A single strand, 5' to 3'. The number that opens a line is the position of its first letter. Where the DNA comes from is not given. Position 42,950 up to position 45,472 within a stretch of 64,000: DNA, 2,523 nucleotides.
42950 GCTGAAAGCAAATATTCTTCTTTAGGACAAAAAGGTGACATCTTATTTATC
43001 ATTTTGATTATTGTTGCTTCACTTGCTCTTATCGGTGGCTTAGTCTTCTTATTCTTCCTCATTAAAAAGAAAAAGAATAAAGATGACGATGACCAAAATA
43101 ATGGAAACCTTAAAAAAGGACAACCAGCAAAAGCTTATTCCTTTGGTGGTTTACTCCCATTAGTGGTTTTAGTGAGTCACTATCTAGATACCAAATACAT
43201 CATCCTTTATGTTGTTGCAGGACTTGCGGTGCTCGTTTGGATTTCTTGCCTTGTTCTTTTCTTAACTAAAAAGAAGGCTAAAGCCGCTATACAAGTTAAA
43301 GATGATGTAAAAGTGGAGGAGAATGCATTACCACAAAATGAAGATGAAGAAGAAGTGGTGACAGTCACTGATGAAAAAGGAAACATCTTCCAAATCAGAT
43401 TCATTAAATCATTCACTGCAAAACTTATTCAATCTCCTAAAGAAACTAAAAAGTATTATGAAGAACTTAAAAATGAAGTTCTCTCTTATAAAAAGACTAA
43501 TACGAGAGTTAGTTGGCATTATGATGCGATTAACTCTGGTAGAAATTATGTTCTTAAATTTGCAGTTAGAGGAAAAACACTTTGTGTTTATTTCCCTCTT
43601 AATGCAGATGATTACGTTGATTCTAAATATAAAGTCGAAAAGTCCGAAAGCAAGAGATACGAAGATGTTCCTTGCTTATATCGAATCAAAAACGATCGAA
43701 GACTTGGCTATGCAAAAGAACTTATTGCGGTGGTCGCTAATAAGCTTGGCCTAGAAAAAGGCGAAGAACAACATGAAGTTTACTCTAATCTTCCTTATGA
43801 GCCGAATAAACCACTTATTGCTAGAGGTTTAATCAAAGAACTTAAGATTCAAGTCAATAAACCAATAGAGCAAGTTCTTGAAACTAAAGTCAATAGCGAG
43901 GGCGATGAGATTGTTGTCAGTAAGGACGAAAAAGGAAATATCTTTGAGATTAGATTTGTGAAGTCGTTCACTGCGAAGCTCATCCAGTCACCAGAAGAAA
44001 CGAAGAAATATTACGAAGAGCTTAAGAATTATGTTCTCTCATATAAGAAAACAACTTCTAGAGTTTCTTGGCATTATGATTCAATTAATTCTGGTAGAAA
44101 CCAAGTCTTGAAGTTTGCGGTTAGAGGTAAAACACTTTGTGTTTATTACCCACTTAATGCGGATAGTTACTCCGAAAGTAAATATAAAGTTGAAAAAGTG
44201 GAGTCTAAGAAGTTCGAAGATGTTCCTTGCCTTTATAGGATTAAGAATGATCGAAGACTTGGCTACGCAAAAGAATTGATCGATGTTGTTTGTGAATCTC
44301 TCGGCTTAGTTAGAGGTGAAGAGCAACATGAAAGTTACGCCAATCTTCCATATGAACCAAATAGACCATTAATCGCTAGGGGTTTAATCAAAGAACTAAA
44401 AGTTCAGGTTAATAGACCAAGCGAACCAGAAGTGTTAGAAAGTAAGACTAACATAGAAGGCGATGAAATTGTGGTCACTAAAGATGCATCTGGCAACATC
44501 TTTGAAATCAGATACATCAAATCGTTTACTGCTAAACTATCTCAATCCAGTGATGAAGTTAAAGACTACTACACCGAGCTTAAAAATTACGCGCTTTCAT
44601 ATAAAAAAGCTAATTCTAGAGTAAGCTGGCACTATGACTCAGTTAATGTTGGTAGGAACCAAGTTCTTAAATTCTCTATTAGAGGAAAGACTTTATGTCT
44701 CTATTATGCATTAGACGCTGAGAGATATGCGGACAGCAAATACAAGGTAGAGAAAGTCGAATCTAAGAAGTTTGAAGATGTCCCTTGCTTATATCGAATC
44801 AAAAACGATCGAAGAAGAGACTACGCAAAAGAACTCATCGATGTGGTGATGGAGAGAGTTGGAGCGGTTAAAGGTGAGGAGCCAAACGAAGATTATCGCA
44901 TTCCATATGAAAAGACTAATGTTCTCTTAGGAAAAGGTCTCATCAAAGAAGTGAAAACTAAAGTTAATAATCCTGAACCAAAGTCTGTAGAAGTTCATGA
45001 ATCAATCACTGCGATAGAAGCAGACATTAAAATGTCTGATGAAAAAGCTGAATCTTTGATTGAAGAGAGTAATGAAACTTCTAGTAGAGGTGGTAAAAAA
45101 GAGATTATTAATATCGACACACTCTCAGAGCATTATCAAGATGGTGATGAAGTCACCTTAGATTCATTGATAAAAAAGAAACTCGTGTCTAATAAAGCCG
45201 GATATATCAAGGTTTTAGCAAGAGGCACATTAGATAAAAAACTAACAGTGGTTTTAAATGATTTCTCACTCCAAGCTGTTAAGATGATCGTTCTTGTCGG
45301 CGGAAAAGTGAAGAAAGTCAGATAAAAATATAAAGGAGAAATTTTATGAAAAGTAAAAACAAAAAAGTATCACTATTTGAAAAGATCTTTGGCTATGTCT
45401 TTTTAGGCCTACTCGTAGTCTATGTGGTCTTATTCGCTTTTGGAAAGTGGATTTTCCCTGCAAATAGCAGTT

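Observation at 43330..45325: Cytoplasmic tail of a giant surface protein carries three 187-aa repeats and a ribosomal uL15-like domain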

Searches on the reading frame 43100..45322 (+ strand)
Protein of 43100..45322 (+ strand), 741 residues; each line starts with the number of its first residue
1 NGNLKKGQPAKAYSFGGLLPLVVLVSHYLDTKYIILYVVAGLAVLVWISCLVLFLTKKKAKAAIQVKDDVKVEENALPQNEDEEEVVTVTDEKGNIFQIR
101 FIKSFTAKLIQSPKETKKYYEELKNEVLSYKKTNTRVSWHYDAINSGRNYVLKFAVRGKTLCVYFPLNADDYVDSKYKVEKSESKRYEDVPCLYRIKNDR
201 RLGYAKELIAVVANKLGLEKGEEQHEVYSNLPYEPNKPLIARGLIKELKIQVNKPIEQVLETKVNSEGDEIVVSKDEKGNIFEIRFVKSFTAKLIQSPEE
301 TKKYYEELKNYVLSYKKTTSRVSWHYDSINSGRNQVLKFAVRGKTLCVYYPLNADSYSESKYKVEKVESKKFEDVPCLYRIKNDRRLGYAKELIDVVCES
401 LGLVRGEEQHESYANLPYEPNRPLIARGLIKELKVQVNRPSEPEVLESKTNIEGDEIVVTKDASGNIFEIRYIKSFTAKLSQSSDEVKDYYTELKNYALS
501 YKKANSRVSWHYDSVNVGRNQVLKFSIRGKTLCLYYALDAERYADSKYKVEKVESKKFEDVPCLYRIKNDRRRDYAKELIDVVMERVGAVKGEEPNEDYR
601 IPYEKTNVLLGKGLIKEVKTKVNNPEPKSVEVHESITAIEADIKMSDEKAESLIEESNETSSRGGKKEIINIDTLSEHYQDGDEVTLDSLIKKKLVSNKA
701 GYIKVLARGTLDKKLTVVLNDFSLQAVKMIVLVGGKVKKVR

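Call 5: search_protein_families(library=pfam, proteins=[window:43100-45322:+], max_evalue=0.1)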
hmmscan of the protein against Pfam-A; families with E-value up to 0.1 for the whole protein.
window:43100-45322:+ (741 aa): 7 families
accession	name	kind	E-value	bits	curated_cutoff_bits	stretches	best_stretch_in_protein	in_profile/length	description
PF00828.25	Ribosomal_L27A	-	2.2e-12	47.7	21.5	1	669-737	1-71/72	Ribosomal proteins 50S-L15, 50S-L18e, 60S-L27A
PF18039.7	UBA_6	-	8.1e-05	23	23.5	0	200-220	9-29/42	UBA-like domain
PF14167.11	YfkD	-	0.017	14.8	27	0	494-517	69-92/232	YfkD-like protein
PF14096.11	DUF4274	-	0.018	15.5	27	0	528-557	33-62/76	Domain of unknown function (DUF4274)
PF12663.12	DUF3788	-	0.035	14.5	25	0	115-166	15-64/128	Protein of unknown function (DUF3788)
PF24984.1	HEAT_EF3_GNC1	-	0.088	13.6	27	0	106-132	47-73/91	Elongation factor 3/GNC1 HEAT repeat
PF18810.6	PBECR2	-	0.097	13.3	27.1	0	455-478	58-81/120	phage-Barnase-EndoU-ColicinE5/D-RelE like nuclease2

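Call 8: find_homologous_proteins(query=window:43355-45322:+, max_evalue=0.00001)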
Query window:43355-45322:+ (656 aa): 767 proteins with E <= 0.00001 among 8000 candidates; the best 120 are listed.
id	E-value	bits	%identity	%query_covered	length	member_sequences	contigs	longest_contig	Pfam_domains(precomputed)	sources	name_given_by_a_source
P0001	0.0e+0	1012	71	99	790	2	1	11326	PF00828.26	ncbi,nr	ncbi:MAG: uL15 family ribosomal protein [Bacilli bacterium]|nr:uL15 family ribosomal protein [Bacill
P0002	7.0e-274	928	61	99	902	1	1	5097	PF00828.26,PF08500.17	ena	-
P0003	1.2e-270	917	61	99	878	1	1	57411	PF00828.26,PF08771.17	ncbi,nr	ncbi:MAG: uL15 family ribosomal protein [Bacilli bacterium]|nr:uL15 family ribosomal protein [Bacill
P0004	3.2e-266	903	55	99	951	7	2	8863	PF00828.26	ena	-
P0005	2.7e-262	890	55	99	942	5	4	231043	PF00828.26,PF08771.17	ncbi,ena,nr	ncbi:MAG: uL15 family ribosomal protein [Bacilli bacterium]|nr:uL15 family ribosomal protein [Bacill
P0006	6.3e-260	882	54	99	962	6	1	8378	PF00828.26,PF08771.17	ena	-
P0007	4.9e-259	879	56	99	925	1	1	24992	PF00828.26,PF08771.17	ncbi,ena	-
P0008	8.7e-236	802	72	81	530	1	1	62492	PF00828.26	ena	-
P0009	1.1e-227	775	69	75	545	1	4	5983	PF00828.26,PF14274.13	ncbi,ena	-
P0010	5.1e-220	750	69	73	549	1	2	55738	PF00828.26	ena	-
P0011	6.3e-216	737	71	72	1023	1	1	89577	PF00828.26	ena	-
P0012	6.4e-214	730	91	56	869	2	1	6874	PF09479.17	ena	-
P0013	6.8e-213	727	69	75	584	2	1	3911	PF00828.26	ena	-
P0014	1.6e-212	725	71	71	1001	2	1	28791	PF00828.26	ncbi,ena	-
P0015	1.3e-210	719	68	73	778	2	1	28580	PF00828.26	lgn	-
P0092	1.2e-80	290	44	52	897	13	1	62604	PF09823.16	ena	-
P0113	4.5e-70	255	34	76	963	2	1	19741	PF09823.16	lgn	-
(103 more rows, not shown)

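Call 13: search_solved_structures(query=window:43355-45322:+, max_evalue=1, show_alignments=2)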
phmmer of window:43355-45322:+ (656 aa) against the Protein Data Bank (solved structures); distinct sequences matched with E-value up to 1: 29.
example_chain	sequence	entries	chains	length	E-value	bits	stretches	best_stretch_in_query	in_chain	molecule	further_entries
7nhn_O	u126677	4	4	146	2.8e-09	39.2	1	583-653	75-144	50S ribosomal protein L15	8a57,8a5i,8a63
8uu4_N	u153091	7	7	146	3.9e-09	38.7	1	583-653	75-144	Large ribosomal subunit protein uL15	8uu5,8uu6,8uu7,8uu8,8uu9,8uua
4wce_I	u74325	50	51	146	3.5e-08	35.5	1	582-651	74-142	50S ribosomal protein L15 | Large ribosomal subunit protein uL15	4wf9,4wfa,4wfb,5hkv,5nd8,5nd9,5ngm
5t7v_LO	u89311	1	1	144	3.8e-08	35.4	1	582-650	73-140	50S ribosomal protein L15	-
5tcu_LO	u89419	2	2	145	3.9e-08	35.4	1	582-650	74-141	50S ribosomal protein L15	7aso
5hl7_I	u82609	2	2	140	1.7e-07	33.3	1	582-645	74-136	50S ribosomal protein L15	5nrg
6o8w_M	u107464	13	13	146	4.4e-07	31.9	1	583-653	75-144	50S ribosomal protein L15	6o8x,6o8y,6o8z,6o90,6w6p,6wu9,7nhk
5li0_O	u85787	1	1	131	1.8e-06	29.9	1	582-638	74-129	50S ribosomal protein L15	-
3j3v_L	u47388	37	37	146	4.4e-06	28.6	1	582-652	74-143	50S ribosomal protein L15 | 50S ribosomal protein uL15 | Large ribosomal subunit protein uL15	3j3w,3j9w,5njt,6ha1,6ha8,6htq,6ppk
6ppf_L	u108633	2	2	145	5.3e-06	28.3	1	582-651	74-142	50S ribosomal protein L15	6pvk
8fmw_AN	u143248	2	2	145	7.9e-06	27.8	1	583-652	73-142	50S ribosomal protein L15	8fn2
28jw_L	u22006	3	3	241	0.00036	22.3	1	584-653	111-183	uL15c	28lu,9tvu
9qt5_L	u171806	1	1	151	0.00075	21.2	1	582-654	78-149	Large ribosomal subunit protein uL15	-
6dzi_M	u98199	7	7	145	0.0011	20.7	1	582-652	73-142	50S ribosomal protein L15 | Large ribosomal subunit protein uL15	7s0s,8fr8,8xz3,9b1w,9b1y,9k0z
5myj_BO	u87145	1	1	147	0.0011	20.7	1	583-653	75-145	50S ribosomal protein L15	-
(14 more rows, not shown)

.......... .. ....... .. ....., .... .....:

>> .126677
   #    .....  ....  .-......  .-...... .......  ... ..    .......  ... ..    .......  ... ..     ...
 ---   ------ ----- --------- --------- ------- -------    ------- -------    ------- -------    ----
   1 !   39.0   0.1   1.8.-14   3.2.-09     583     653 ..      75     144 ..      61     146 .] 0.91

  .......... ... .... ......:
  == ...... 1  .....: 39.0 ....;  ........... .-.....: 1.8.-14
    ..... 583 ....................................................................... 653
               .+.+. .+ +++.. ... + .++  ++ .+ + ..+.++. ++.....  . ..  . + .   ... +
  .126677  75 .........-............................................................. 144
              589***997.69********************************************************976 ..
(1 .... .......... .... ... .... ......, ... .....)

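Call 28: find_encoding_contigs(protein=P0010, flank=6000, max_places=2)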
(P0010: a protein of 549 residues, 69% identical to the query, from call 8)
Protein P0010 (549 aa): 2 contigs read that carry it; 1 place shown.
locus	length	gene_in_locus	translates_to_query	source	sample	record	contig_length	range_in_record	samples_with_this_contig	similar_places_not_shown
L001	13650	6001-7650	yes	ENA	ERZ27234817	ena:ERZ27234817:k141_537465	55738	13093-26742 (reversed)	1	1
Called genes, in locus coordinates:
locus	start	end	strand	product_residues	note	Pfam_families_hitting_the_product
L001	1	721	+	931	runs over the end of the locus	PF00690:Cation_ATPase_N, PF00122:E1-E2_ATPase, PF00702:Hydrolase, PF13246:Cation_ATPase, PF08282:Hydrolase_3 (faint), PF00689:Cation_ATPase_C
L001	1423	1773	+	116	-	PF04221:RelB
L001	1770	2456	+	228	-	PF02661:Fic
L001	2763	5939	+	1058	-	-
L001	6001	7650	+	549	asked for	PF00828:Ribosomal_L27A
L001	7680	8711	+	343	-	PF00924:MS_channel_2nd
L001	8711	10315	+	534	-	PF21764:Invasin_D4 (faint), PF02368:Big_2, PF21461:HL_N-beta (faint), PF26182:Ig_NUP210_5th (faint), PF26918:Ig_Eae (faint), PF02368:Big_2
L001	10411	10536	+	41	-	-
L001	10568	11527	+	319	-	PF13793:Pribosyltran_N, PF00156:Pribosyltran, PF14572:Pribosyl_synth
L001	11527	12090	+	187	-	PF00156:Pribosyltran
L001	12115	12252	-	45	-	-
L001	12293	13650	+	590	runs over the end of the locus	PF14262:Cthe_2159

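Call 29: find_encoding_contigs(protein=P0005, flank=6000, max_places=2)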
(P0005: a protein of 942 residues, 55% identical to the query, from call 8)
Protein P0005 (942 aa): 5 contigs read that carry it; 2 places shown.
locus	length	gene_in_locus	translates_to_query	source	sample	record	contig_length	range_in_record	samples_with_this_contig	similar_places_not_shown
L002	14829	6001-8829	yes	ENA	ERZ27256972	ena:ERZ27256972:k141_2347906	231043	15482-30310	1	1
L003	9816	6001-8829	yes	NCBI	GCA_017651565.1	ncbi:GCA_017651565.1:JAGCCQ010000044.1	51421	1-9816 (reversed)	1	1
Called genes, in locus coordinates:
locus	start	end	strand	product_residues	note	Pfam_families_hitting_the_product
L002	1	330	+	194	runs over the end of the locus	PF00440:TetR_N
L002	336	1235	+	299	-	-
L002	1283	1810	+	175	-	PF00857:Isochorismatase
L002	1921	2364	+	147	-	PF01381:HTH_3, PF12844:HTH_19 (weak), PF13443:HTH_26 (weak), PF13560:HTH_31, PF12674:Zn_ribbon_2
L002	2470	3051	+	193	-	PF00440:TetR_N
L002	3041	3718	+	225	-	PF06197:DUF998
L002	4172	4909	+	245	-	-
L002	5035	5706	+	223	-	PF13529:Peptidase_C39_2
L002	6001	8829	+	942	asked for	PF08771:FRB_dom (faint), PF00828:Ribosomal_L27A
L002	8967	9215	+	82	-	PF00403:HMA (weak)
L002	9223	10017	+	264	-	PF02535:Zip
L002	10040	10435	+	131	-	PF01325:Fe_dep_repress, PF02742:Fe_dep_repr_C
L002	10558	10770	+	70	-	PF04023:FeoA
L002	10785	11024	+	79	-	PF04023:FeoA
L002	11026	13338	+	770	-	PF00009:GTP_EFTU (faint), PF01926:MMR_HSR1, PF02421:FeoB_N, PF17910:FeoB_Cyto, PF07670:Gate, PF07664:FeoB_C, PF07670:Gate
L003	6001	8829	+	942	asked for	PF08771:FRB_dom (faint), PF00828:Ribosomal_L27A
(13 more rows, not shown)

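Call 46: search_protein_families(library=padloc, proteins=[window:43133-45322:+], max_evalue=0.01)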
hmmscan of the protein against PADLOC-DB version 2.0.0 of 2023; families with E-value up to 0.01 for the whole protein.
window:43133-45322:+ (730 aa): 1 family
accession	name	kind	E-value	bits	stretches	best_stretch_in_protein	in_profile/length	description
PDLC01083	Csx21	-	0.0057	15.1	0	88-123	45-79/100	Unknown function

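Call 52: find_encoding_contigs(protein=P0092, flank=6000, max_places=3)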
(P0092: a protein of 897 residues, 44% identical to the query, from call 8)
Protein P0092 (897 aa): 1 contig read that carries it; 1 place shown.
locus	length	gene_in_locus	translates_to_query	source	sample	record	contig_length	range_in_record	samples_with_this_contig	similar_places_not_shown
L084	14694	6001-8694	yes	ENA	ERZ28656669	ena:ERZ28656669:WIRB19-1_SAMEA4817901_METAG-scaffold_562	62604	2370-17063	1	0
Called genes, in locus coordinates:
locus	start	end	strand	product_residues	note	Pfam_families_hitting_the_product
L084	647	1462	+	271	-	PF00563:EAL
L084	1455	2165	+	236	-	-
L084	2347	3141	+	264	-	-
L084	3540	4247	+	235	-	-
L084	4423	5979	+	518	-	-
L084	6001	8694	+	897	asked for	PF09823:DUF2357 (weak)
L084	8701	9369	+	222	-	-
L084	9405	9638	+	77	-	-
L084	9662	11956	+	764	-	PF00563:EAL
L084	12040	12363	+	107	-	-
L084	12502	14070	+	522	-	PF01943:Polysacc_synt (faint), PF13440:Polysacc_synt_3 (weak), PF01554:MatE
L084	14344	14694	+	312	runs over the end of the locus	-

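Call 53: find_encoding_contigs(protein=P0113, flank=6000, max_places=2)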
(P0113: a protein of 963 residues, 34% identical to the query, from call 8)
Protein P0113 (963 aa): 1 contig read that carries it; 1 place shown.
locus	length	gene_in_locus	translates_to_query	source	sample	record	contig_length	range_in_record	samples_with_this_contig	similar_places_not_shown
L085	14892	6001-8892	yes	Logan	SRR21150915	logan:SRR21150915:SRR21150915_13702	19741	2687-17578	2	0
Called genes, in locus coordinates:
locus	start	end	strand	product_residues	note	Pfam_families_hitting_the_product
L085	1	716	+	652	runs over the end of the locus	PF00563:EAL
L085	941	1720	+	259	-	PF00563:EAL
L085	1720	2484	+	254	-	-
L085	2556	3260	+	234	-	-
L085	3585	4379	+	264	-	-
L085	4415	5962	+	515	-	-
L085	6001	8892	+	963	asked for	PF09823:DUF2357 (weak)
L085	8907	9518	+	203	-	-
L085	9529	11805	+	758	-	PF00990:GGDEF (weak), PF00563:EAL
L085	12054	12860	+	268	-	-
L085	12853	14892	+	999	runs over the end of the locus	-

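Call 68: search_protein_families(library=pfam, proteins=[L084:4423-5976:+, L084:8701-9366:+, L084:3540-4244:+, L084:2347-3138:+, L084:1455-2162:+, L084:6001-8691:+], max_evalue=0.05)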
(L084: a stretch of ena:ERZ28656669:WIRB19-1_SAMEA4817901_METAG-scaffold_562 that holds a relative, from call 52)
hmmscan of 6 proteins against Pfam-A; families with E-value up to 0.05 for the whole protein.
L084:4423-5976:+ (518 aa): 2 families
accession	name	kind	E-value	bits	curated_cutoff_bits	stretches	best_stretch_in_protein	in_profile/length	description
PF04791.21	LMBR1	-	0.02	14.2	31.9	1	49-118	151-218/510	LMBR1-like membrane protein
PF13575.12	DUF4135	-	0.045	13.4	29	0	129-209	30-104/378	Domain of unknown function (DUF4135)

L084:8701-9366:+ (222 aa): 3 families
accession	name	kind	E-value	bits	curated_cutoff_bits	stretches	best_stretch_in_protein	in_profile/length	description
PF10502.14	Peptidase_S26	-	5.3e-05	23.7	22.9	1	20-85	5-67/168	Signal peptidase, peptidase S26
PF00717.28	Peptidase_S24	-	0.033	14.3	23.3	0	51-88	43-78/116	Peptidase S24-like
PF16014.10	SAP130_C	-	0.048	13.2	27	0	174-207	353-386/406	Histone deacetylase complex subunit SAP130 C-terminus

L084:3540-4244:+ (235 aa): 5 families
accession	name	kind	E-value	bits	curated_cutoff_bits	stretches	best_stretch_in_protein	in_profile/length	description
PF09578.15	Spore_YabQ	-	0.0011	19.5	27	0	162-189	1-28/79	Spore cortex protein YabQ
PF00717.28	Peptidase_S24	-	0.0015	18.7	23.3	1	48-69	35-56/116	Peptidase S24-like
PF13150.11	TraL_transposon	-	0.0038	17.4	27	0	165-199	29-64/86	Conjugative transposon protein TraL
PF10502.14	Peptidase_S26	-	0.0094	16.4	22.9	1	51-93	26-67/168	Signal peptidase, peptidase S26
PF16118.10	DUF4834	-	0.033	15.5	27.8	1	161-232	5-75/99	Domain of unknown function (DUF4834)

L084:2347-3138:+ (264 aa): 1 family
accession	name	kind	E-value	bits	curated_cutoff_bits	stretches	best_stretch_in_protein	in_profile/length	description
PF25374.1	Cadherin_FAT4_N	-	0.0038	18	35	1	64-100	15-51/85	FAT4-like, N-terminal cadherin-like domain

L084:1455-2162:+ (236 aa): 0 families

L084:6001-8691:+ (897 aa): 4 families
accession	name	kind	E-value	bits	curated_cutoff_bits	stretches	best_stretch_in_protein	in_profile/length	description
PF09823.15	DUF2357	-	3.5e-07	30.2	23.3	1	105-204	90-189/251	Domain of unknown function (DUF2357)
PF02556.19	SecB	-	0.00046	20.6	26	0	521-570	89-139/141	Preprotein translocase subunit SecB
PF05626.16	DUF790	-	0.0018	17.6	28.8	0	710-769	17-76/387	Protein of unknown function (DUF790)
PF15884.10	QIL1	-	0.016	16.2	26.6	0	445-473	9-38/77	MICOS complex subunit MIC13, QIL1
